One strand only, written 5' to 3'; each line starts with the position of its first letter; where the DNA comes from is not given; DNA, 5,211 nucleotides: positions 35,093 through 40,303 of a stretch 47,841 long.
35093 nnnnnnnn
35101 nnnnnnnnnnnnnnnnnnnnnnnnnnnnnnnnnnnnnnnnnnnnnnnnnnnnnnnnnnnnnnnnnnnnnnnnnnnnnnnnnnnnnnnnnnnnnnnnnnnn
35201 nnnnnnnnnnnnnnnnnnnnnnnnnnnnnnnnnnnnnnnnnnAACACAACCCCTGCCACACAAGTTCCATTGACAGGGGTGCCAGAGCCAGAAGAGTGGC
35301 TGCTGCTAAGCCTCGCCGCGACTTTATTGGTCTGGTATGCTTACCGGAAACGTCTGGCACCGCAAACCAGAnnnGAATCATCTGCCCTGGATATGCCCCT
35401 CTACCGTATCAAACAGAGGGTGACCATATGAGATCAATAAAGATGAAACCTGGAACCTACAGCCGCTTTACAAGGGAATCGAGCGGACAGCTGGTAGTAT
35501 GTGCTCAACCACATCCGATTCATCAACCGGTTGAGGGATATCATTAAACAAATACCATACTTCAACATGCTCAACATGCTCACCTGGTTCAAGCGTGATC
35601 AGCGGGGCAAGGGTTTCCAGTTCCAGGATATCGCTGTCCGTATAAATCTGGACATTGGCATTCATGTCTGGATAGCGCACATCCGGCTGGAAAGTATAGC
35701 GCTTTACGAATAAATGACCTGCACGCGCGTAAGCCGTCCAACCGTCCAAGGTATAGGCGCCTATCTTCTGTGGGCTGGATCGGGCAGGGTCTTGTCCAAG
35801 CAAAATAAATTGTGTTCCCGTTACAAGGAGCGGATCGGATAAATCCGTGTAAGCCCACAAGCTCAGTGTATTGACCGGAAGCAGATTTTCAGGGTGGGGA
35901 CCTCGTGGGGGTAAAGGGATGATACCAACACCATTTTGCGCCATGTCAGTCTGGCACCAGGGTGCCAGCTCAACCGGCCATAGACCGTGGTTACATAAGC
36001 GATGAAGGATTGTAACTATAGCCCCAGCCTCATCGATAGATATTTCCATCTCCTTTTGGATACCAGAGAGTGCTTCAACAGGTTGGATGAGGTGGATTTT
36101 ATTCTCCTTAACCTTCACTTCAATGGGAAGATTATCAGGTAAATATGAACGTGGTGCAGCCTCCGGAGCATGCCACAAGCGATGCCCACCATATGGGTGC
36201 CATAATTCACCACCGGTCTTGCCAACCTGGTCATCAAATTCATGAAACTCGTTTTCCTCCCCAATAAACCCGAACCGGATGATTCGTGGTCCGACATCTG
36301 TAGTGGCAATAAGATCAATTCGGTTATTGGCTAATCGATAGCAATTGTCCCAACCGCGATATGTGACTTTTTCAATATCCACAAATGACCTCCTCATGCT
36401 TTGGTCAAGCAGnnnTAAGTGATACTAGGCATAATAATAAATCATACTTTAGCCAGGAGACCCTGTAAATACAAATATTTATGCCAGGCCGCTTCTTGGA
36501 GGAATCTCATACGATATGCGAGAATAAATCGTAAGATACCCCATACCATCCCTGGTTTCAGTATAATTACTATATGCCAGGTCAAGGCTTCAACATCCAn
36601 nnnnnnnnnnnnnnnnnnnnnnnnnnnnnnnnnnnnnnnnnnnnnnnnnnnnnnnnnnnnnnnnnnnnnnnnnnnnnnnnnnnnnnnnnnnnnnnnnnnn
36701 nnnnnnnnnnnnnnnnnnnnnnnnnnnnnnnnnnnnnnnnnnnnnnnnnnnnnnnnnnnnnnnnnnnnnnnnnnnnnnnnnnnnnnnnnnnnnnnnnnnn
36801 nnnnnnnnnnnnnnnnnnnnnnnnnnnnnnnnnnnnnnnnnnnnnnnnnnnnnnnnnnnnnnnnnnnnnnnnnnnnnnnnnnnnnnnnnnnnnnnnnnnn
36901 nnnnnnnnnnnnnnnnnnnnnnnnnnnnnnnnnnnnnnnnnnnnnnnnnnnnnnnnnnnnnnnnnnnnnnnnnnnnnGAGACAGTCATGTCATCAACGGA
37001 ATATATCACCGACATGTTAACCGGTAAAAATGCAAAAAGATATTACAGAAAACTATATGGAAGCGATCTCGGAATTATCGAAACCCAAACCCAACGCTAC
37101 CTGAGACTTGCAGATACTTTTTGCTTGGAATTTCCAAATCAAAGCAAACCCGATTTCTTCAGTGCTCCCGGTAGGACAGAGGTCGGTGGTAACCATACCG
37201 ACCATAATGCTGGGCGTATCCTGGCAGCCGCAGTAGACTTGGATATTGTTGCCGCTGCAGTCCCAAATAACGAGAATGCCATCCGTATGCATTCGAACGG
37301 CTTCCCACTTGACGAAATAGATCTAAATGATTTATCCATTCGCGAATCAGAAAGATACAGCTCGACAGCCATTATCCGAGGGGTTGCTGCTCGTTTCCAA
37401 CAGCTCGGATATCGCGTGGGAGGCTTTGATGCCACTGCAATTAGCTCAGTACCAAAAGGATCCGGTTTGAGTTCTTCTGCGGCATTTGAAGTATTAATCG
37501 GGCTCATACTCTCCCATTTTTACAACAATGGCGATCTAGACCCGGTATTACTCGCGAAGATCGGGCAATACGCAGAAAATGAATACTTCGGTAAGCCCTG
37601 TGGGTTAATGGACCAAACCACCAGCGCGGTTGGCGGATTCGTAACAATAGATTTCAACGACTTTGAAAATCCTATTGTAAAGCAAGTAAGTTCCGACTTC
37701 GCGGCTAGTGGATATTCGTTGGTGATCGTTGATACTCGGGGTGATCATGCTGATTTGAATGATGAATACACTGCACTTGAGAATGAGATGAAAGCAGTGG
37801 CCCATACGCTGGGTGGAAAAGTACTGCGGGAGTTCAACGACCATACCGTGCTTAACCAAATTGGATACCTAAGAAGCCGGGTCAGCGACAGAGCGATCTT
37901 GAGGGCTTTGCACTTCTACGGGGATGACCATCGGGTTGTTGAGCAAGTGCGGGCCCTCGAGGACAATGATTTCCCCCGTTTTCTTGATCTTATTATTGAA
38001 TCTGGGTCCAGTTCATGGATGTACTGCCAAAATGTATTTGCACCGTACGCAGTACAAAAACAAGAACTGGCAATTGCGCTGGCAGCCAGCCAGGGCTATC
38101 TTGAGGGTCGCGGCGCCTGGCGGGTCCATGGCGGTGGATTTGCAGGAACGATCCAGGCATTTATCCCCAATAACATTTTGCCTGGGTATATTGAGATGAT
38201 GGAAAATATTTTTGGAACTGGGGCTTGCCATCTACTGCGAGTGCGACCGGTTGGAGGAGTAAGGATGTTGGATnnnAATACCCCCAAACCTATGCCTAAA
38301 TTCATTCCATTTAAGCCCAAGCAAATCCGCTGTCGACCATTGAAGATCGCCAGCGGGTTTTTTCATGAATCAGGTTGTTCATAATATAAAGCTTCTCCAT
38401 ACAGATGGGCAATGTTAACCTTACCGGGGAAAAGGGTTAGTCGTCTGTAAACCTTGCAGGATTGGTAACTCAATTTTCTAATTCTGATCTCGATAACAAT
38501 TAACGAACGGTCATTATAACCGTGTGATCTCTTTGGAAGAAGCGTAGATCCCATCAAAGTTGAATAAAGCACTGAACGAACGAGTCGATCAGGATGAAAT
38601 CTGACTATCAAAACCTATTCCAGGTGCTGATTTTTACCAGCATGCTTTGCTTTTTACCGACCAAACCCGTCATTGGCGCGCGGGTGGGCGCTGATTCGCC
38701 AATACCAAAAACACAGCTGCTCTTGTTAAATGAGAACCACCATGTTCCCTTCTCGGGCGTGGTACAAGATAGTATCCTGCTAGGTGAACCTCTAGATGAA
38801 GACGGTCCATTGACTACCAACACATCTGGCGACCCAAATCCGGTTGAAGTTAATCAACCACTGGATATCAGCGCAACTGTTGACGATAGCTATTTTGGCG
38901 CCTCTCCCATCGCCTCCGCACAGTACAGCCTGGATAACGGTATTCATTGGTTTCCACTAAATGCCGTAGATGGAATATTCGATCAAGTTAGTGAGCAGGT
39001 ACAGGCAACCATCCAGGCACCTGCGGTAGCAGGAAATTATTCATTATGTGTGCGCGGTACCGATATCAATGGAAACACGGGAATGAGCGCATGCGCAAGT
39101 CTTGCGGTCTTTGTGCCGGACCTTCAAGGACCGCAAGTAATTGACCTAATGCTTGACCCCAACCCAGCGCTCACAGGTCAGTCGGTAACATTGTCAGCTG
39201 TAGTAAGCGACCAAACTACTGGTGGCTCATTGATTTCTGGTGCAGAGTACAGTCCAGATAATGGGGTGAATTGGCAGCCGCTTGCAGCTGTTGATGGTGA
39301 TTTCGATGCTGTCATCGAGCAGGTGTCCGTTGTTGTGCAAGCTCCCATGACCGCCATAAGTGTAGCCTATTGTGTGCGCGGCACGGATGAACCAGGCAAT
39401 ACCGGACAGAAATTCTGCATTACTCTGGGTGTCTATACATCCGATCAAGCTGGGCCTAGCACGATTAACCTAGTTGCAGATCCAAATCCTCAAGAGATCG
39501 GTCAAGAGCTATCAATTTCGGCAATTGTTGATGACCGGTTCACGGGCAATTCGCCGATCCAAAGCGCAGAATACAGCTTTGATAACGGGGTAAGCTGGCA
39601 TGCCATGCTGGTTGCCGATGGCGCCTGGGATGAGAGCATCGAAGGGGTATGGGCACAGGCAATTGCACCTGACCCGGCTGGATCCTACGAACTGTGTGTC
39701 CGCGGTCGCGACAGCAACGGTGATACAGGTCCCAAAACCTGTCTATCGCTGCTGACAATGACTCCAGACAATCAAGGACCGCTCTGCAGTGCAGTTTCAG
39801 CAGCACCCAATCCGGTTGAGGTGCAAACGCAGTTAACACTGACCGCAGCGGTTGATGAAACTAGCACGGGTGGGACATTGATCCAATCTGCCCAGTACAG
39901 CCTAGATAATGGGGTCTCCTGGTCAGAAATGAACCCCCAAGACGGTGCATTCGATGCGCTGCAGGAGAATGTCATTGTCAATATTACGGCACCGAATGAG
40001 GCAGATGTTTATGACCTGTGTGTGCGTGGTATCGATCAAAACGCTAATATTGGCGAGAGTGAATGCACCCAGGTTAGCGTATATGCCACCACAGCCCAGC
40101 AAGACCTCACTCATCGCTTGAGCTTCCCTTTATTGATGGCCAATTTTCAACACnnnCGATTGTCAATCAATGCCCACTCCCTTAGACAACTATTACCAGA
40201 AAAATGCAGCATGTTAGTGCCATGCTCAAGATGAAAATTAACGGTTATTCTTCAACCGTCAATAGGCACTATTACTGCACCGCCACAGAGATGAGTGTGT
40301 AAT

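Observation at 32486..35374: PEP-CTERM substrate that is itself polytopic: an N-terminal ~8-TM block, VIT, vWA and the sorting signal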

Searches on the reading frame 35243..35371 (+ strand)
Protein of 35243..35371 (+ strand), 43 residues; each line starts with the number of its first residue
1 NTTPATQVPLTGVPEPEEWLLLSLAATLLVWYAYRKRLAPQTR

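Call 53: search_protein_families(library=ncbifam, proteins=[window:35243-35371:+], max_evalue=10)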
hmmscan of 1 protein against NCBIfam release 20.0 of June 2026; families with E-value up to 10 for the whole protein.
seq(43 aa): 8 families
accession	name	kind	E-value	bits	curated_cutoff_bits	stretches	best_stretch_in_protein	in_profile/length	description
TIGR04477.1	sorted_by_XrtN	equivalog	0.00012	20.3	250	1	13-37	797-821/822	XrtN system VIT domain-containing protein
NF038129.1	PEP_NF038129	equivalog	0.00035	20.5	65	1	7-35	165-193/194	NF038129 family PEP-CTERM protein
TIGR02595.1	PEP_CTERM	domain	0.0032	18.2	16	1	13-37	1-22/24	PEP-CTERM sorting domain-containing protein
TIGR02921.1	PEP_integral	hypoth_equivalog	0.0062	14.7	200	1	9-37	895-922/922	TIGR02921 family PEP-CTERM protein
NF038119.1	PEP_CTERM_MHFG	equivalog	0.0066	16.8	100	1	4-37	227-260/260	MHFG family PEP-CTERM protein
NF038120.1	PEP_CTERM_QFxxD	subfamily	0.016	15.1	80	1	10-36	190-214/215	NF038120 family PEP-CTERM protein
NF041927.1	Xrt_dep_XDP1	equivalog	0.032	14.2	125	1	4-34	211-240/242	exosortase-dependent surface protein XDP1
TIGR02003.1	PTS-II-BC-unk1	hypoth_equivalog_domain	0.037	12.6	649.85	1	5-36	343-374/547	PTS transporter subunit IIBC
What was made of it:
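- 35267..35371 (+): PEP-CTERM sorting signal: G931-V-P-E-P935 (PEP at 35282-35290), helix W938-Y953, basic cluster R954-K-R956. TIGR02595 scores 18.2 bits (cutoff 16) on the tail alone (call 53).
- On TIGR02921 PEP-CTERM integral membrane protein: TIGR02595 scores 18.2 bits against 16 on the tail alone (call 53).
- The tail passes TIGR02595: call 53. The tail passes the generic PEP-CTERM model (call 53).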

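Call 54: search_protein_families(library=pfam, proteins=[window:35243-35371:+], max_evalue=10)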
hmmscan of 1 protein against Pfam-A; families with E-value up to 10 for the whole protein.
seq(43 aa): 1 family
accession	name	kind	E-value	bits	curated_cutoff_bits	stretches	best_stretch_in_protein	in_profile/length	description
PF07589.16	PEP-CTERM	-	0.068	13.7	20.7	1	13-37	2-24/24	PEP-CTERM motif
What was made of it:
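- On TIGR02921 PEP-CTERM integral membrane protein: Pfam PF07589 is below threshold at 13.7 against 20.7 (call 54).
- Checked: Scanned alone, the tail passes TIGR02595 (18.2 bits, cutoff 16; call 53) but not Pfam PF07589 (13.7 bits, threshold 20.7; call 54).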

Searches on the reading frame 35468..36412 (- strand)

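Call 3: search_protein_families(library=ncbifam, proteins=[window:35468-36412:-], max_evalue=0.01)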
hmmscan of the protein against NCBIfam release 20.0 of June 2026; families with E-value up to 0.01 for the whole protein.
window:35468-36412:- (314 aa): 1 family
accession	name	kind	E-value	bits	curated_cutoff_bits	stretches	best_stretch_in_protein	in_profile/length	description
NF052227.1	TTE1925Mutarot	equivalog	7.9e-99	330.5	550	1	11-306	1-293/298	TTE1925 family mutarotase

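Call 4: search_protein_families(library=pfam, proteins=[window:35468-36412:-], max_evalue=0.1)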
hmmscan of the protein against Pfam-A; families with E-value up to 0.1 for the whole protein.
window:35468-36412:- (314 aa): 1 family
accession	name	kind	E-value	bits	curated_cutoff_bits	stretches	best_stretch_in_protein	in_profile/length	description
PF14315.11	DUF4380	-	2.4e-07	30.5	29.4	1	223-288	222-294/295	Domain of unknown function (DUF4380)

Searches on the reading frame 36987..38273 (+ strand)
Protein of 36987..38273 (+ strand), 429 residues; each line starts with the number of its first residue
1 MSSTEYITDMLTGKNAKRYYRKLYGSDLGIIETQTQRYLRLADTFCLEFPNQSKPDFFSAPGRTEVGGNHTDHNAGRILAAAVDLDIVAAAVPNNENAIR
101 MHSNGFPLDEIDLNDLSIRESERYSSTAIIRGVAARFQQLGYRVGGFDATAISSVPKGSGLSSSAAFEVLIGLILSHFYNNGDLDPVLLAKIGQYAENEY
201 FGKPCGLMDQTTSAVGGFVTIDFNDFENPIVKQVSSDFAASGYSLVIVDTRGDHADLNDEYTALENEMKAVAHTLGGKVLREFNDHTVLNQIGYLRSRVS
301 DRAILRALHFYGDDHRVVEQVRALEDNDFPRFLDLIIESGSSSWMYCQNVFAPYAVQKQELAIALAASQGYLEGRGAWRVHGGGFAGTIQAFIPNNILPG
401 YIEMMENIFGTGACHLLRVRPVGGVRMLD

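Call 36: search_protein_families(library=pfam, proteins=[window:36987-38273:+], max_evalue=0.001)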
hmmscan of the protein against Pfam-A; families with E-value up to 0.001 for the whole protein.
window:36987-38273:+ (429 aa): 2 families
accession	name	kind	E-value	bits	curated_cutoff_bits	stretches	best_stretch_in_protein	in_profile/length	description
PF00288.32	GHMP_kinases_N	-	9.3e-17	61.5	22.3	1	130-217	3-87/87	GHMP kinases N terminal domain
PF10509.15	GalKase_gal_bdg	-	2.4e-14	53.1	23.1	1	48-91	6-47/49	Galactokinase galactose-binding signature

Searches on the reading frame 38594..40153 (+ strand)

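Call 36: search_protein_families(library=pfam, proteins=[window:38594-40153:+], max_evalue=0.001)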
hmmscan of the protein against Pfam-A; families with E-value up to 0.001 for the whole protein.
window:38594-40153:+ (520 aa): 4 families
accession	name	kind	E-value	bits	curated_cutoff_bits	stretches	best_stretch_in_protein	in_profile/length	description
PF02012.26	BNR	-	7e-11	40.9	27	0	327-337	2-12/12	BNR/Asp-box repeat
PF21471.3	Reelin_subrepeat-B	-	3.5e-08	33.7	27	0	434-471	63-98/127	Reelin subrepeat B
PF07495.19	Y_Y_Y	-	2.7e-05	24.4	26.6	0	361-384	36-58/65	Y_Y_Y domain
PF16640.11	Big_3_5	-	4.6e-05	24.4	35.5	0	188-210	4-26/88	Bacterial Ig-like domain (group 3)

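Call 40: search_protein_families(library=ncbifam, proteins=[window:38594-40153:+], max_evalue=0.01)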
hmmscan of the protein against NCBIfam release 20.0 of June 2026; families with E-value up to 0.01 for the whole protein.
window:38594-40153:+ (520 aa): 1 family
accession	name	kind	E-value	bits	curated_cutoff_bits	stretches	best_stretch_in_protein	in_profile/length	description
NF052245.1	SorA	equivalog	0.0064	15.3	600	0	302-382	301-376/396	SorA family sulfite dehydrogenase catalytic subunit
